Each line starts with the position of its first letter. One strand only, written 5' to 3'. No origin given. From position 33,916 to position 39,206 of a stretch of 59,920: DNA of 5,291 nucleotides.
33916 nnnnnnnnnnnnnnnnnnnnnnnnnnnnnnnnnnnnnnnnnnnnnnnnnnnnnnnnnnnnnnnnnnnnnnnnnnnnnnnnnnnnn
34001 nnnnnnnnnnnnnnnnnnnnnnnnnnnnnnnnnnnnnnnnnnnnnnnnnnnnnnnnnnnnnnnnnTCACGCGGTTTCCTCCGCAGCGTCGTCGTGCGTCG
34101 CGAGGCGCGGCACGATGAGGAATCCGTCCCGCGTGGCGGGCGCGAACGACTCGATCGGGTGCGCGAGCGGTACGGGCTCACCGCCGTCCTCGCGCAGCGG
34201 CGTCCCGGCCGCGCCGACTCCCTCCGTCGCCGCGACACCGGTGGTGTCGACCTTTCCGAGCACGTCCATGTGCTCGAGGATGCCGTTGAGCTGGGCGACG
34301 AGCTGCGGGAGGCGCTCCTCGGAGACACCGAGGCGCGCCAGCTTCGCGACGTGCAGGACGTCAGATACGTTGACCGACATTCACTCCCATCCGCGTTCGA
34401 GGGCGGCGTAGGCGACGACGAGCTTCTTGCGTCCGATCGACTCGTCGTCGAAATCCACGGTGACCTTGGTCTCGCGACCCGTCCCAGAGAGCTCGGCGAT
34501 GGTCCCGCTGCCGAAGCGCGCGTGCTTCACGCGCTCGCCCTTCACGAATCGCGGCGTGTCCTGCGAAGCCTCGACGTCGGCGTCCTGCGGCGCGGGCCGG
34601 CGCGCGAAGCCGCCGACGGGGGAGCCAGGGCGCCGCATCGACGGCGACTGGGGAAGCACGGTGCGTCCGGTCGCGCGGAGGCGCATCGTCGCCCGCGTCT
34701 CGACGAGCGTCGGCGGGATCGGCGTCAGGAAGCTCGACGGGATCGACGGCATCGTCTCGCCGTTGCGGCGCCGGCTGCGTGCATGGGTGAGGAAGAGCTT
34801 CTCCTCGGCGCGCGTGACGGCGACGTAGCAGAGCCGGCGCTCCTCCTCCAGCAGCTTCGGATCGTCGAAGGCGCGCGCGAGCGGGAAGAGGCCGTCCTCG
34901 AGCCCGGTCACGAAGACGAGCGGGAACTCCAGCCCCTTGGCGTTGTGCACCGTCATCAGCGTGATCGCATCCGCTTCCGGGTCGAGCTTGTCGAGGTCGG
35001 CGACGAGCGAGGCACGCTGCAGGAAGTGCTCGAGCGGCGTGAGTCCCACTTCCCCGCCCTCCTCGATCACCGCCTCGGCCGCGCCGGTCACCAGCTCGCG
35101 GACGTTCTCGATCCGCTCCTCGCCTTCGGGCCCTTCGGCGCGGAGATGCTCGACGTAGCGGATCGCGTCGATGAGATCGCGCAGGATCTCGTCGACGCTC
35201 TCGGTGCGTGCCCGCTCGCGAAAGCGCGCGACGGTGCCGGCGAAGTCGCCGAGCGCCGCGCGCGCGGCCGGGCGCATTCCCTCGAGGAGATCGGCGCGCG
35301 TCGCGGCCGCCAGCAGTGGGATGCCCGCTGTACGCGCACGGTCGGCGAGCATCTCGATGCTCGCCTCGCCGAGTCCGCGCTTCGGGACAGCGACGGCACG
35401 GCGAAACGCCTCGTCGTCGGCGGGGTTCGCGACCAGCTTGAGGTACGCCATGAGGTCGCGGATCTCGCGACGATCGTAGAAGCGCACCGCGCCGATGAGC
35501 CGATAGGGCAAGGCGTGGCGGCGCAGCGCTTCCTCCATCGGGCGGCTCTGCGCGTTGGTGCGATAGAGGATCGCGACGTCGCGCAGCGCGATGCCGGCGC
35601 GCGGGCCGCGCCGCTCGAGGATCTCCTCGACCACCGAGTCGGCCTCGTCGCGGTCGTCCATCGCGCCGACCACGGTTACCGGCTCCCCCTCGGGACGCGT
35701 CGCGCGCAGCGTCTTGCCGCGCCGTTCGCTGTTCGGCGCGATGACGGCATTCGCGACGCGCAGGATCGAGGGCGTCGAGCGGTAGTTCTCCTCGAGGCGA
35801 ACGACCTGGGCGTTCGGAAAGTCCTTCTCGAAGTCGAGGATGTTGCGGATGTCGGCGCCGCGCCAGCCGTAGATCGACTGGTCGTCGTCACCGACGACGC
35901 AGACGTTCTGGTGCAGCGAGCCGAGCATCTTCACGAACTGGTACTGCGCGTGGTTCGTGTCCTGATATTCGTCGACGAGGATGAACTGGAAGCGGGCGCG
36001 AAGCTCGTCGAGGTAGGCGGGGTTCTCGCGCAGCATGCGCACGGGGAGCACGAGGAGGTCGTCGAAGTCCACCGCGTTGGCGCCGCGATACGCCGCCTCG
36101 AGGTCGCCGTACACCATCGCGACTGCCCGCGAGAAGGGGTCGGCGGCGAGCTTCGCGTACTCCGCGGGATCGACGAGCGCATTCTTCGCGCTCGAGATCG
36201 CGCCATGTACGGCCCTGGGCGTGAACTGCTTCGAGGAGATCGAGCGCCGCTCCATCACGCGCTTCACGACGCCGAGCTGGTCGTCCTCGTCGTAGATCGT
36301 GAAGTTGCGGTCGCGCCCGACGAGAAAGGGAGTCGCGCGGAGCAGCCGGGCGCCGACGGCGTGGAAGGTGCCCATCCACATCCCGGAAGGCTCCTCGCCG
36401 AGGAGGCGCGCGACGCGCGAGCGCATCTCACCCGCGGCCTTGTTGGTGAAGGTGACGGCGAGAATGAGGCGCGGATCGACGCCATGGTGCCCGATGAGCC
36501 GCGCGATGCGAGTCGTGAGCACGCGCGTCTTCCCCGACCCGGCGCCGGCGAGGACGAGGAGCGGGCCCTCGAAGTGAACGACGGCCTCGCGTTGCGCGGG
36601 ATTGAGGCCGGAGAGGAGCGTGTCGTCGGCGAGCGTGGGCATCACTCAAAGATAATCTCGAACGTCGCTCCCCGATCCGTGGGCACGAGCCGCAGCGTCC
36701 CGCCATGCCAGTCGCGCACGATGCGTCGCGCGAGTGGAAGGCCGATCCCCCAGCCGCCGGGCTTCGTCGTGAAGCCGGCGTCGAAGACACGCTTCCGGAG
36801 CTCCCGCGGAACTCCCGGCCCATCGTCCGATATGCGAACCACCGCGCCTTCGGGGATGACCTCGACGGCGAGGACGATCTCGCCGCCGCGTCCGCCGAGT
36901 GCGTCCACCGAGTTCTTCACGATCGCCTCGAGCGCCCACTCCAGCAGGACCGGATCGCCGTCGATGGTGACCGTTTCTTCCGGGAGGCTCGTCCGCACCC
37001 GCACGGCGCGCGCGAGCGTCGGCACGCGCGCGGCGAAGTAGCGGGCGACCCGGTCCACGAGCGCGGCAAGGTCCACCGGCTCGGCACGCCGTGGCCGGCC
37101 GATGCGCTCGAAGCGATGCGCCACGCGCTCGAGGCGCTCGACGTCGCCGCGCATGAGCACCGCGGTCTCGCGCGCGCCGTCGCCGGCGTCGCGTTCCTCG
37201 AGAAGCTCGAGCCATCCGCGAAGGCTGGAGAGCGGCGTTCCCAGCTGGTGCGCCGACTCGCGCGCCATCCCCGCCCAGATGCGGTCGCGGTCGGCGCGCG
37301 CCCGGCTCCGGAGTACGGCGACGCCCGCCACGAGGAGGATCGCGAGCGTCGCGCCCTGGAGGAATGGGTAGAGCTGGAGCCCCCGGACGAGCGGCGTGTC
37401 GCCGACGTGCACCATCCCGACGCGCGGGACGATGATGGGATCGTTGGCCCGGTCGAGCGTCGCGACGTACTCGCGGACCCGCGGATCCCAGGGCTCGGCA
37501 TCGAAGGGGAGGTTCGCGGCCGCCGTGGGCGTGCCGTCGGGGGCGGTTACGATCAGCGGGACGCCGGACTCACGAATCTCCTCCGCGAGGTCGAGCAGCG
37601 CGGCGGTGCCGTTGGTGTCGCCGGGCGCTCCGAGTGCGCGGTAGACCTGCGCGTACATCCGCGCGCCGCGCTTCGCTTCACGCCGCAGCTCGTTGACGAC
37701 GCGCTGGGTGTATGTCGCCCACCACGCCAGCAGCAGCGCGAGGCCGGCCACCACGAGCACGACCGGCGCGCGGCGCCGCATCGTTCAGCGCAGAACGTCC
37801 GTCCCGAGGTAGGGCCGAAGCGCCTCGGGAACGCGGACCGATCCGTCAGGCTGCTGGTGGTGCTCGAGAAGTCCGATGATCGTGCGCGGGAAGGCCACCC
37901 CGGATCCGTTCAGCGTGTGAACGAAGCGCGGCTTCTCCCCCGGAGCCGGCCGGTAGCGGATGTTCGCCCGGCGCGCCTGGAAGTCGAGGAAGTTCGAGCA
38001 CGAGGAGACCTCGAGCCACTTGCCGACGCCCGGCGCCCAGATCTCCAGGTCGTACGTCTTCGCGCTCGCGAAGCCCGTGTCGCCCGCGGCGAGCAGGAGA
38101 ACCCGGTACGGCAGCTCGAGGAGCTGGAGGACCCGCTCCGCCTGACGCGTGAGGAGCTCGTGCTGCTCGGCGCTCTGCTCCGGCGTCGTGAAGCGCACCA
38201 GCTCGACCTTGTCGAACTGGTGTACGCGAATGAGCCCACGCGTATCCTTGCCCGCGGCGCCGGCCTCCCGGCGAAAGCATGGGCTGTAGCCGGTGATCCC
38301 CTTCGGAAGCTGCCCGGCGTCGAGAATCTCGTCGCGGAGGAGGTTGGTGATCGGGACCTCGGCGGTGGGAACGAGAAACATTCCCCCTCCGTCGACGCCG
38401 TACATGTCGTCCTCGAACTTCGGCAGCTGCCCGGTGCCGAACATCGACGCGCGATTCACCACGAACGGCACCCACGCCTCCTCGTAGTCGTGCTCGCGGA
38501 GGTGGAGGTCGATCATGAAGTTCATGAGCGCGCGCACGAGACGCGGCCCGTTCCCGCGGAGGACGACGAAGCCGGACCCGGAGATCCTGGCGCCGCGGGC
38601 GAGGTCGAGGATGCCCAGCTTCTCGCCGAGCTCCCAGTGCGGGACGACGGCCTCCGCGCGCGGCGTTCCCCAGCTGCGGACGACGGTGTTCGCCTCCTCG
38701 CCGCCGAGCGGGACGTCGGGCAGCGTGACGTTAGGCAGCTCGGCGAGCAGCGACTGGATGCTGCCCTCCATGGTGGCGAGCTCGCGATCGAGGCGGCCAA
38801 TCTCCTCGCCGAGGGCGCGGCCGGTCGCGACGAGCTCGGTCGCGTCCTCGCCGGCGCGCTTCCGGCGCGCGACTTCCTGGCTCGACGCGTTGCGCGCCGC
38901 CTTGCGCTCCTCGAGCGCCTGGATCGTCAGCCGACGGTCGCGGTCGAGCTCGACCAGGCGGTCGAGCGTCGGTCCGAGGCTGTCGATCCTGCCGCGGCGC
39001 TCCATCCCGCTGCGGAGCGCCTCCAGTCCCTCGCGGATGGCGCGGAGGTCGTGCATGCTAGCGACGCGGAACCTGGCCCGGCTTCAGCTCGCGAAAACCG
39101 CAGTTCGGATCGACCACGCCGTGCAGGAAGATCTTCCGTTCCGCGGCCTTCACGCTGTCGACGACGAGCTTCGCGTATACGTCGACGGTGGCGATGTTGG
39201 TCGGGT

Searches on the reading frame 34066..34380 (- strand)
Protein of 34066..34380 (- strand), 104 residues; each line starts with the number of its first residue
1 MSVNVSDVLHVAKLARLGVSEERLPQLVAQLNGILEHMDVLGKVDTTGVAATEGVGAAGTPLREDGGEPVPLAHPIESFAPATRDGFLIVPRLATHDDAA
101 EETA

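Call 25: search_protein_families(library=pfam, proteins=[window:34066-34380:-])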
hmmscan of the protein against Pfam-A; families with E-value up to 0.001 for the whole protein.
window:34066-34380:- (104 aa): 1 family
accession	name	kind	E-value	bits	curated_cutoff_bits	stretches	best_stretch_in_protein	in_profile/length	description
PF02686.20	GatC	-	3.7e-13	49.9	23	1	20-90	2-66/66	Glu-tRNAGln amidotransferase C subunit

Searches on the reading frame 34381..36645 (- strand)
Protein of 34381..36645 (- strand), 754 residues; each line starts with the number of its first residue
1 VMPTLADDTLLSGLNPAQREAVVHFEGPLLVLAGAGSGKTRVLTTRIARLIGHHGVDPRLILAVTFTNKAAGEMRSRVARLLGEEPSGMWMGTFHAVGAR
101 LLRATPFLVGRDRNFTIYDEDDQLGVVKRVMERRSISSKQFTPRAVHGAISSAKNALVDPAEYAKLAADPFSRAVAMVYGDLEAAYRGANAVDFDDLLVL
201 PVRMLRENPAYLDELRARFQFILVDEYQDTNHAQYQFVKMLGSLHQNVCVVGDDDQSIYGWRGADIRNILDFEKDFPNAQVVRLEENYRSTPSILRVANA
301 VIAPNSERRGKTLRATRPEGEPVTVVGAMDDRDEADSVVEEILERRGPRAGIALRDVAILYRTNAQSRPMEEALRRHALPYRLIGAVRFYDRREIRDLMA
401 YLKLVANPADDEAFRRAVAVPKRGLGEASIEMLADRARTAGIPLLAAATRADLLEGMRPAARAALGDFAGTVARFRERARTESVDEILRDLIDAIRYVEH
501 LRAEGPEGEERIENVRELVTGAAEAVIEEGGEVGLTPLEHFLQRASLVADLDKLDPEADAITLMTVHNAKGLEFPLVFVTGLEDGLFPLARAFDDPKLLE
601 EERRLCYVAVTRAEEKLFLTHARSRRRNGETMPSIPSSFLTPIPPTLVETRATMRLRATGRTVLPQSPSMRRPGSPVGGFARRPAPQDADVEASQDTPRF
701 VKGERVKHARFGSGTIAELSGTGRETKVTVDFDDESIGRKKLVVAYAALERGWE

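Call 25: search_protein_families(library=pfam, proteins=[window:34381-36645:-])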
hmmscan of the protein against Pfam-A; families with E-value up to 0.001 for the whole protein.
window:34381-36645:- (754 aa): 7 families
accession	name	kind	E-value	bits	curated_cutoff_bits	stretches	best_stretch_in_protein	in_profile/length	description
PF00580.27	UvrD-helicase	-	1.5e-91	307.3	23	1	14-277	1-271/271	UvrD/REP helicase N-terminal domain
PF13361.12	UvrD_C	-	7.5e-69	233.2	25.6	1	282-623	1-349/350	UvrD-like helicase C-terminal domain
PF13245.12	AAA_19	-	1.2e-20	74.5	25.1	1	18-260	1-132/134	AAA domain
PF13538.12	UvrD_C_2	-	4.7e-11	42.8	27.4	1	562-619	3-51/52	UvrD-like helicase C-terminal domain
PF21196.3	PcrA_UvrD_tudor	-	8.5e-08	32.4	23.9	1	703-749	2-46/48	PcrA/UvrD tudor domain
PF13604.12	AAA_30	-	1.3e-06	28.7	27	0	14-77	2-65/191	AAA domain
PF01443.25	Viral_helicase1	-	2.6e-05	24.6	21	0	563-618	179-225/228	Viral superfamily 1 RNA helicase core domain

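Call 50: search_dna_similar(query=window:34381-36645:-, collection=plasmids, mode=protein, max_rows=15)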
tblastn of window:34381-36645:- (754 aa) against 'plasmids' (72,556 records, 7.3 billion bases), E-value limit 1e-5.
Records with a match: 3528; places in all: 4610; records where one place covers at least 80% of the query: 711.
Best place of each record, by identity: <60% 3528.
By first word of the organism name: Klebsiella 662; Escherichia 529; Salmonella 426; Enterobacter 310; Ralstonia 142; Sinorhizobium 95; Bacillus 92; Citrobacter 77; Rhizobium 74; Vibrio 66; and 280 more.
By predicted mobility (MOB-suite, as given by PLSDB): conjugative 2144; non-mobilizable 1040; mobilizable 344.
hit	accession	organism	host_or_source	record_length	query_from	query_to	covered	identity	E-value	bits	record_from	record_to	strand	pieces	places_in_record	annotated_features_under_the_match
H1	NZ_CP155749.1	Sphingomonas parapaucimobilis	Chinese cabbage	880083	4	746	99%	42.6%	2e-163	531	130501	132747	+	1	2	UvrD-helicase domain-containing protein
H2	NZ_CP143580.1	Enterococcus faecalis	Homo sapiens,bacterial isolate,sonicate ...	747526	10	751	98%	42.4%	6e-166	538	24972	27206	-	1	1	pcrA: DNA helicase PcrA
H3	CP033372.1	Limosilactobacillus fermentum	Cow,cell culture,Fresh milk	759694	1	751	99%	41.8%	7e-155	597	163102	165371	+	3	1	none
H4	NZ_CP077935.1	Staphylococcus aureus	Homo sapiens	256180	8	751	99%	42.1%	0e+0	582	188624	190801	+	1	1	pcrA: DNA helicase PcrA | heptaprenylglyceryl phosphate synthase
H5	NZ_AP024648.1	Arthrobacter sp. StoSoilB13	-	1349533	8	751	99%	41.7%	3e-136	528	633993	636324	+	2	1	record has no annotation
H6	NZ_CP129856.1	Klebsiella pneumoniae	Homo sapiens,whole organism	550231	10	750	98%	41.8%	1e-158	516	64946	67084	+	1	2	uvrD: DNA helicase II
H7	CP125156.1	Klebsiella pneumoniae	-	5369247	10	750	98%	41.8%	1e-158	516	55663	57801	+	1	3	uvrD: DNA helicase II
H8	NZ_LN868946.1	Salmonella enterica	Homo sapiens,feces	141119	10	750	98%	41.8%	6e-158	515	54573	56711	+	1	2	uvrD: DNA helicase II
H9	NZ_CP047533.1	Salmonella enterica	Clam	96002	10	750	98%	41.7%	2e-157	513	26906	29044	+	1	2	uvrD: DNA helicase II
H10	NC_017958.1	Tistrella mobilis KA081020-065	-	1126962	11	743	97%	42.0%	9e-163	529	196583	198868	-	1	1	record has no annotation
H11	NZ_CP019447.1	Kosakonia cowanii JCM 10956 = DSM 18146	-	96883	10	750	98%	41.5%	4e-153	501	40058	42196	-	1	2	uvrD: DNA helicase II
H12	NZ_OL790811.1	Proteus mirabilis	-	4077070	10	750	98%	41.4%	2e-156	510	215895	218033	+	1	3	none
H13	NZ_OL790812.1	Proteus mirabilis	-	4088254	10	750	98%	41.4%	2e-156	510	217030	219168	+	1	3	none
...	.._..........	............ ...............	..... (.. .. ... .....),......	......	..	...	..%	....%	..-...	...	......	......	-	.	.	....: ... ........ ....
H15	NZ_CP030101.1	Listeria monocytogenes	Environment,water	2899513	10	751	98%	41.2%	2e-169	548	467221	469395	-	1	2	none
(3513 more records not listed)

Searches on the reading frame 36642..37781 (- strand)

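Call 25: search_protein_families(library=pfam, proteins=[window:36642-37781:-])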
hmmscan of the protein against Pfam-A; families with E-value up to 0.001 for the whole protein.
window:36642-37781:- (379 aa): 2 families
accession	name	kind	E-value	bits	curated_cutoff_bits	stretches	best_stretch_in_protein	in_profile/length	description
PF02518.31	HATPase_c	-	5.9e-17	62.5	26.4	1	275-377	1-106/111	Histidine kinase-, DNA gyrase B-, and HSP90-like ATPase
PF00512.31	HisKA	-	1e-06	29.1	26.9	1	177-224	10-57/66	His Kinase A (phospho-acceptor) domain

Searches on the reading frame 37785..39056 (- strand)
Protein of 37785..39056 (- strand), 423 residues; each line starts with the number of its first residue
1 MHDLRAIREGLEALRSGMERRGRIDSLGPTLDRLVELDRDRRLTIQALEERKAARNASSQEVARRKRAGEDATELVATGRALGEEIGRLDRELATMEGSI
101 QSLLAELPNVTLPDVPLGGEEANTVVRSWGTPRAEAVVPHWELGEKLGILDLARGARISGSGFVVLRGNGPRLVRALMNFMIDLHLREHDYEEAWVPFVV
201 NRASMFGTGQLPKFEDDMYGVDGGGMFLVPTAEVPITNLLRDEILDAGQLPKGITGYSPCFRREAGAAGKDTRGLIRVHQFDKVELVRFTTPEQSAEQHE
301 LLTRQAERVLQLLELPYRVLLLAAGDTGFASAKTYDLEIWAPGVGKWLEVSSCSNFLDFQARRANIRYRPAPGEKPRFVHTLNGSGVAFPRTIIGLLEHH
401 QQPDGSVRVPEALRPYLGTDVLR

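Call 9: find_encoding_contigs(protein=window:37785-39056:-, flank=10000, max_places=10)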
Protein window:37785-39056:- (423 aa): 3 contigs read that carry it; 3 places shown.
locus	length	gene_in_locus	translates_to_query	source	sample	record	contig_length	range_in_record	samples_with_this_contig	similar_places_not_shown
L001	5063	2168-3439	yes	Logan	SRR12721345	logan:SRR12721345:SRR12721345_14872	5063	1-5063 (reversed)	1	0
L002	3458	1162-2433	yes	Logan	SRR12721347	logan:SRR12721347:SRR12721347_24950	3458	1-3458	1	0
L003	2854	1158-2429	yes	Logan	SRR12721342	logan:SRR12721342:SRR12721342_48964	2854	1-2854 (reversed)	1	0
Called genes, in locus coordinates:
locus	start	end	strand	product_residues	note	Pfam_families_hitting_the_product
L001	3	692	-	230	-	?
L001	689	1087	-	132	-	PF00072:Response_reg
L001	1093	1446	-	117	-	PF03259:Robl_LC7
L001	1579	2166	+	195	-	-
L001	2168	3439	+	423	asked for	PF02403:Seryl_tRNA_N, PF00587:tRNA-synt_2b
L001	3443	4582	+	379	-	PF00512:HisKA (weak), PF02518:HATPase_c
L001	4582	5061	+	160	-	?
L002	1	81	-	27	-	?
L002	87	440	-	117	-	PF03259:Robl_LC7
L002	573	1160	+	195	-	-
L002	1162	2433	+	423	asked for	PF02403:Seryl_tRNA_N, PF00587:tRNA-synt_2b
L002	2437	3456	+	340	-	?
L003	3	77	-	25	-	?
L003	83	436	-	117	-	PF03259:Robl_LC7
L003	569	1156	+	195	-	-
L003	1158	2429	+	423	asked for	PF02403:Seryl_tRNA_N, PF00587:tRNA-synt_2b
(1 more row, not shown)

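Call 25: search_protein_families(library=pfam, proteins=[window:37785-39056:-])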
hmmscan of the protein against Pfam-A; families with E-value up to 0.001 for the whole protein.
window:37785-39056:- (423 aa): 2 families
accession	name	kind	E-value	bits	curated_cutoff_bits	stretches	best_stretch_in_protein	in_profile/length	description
PF00587.30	tRNA-synt_2b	-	3.5e-32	112.4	29.3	1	227-400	12-179/179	tRNA synthetase class II core domain (G, H, P, S and T)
PF02403.27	Seryl_tRNA_N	-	4.3e-20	72.4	28.2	1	1-110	1-107/108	Seryl-tRNA synthetase N-terminal domain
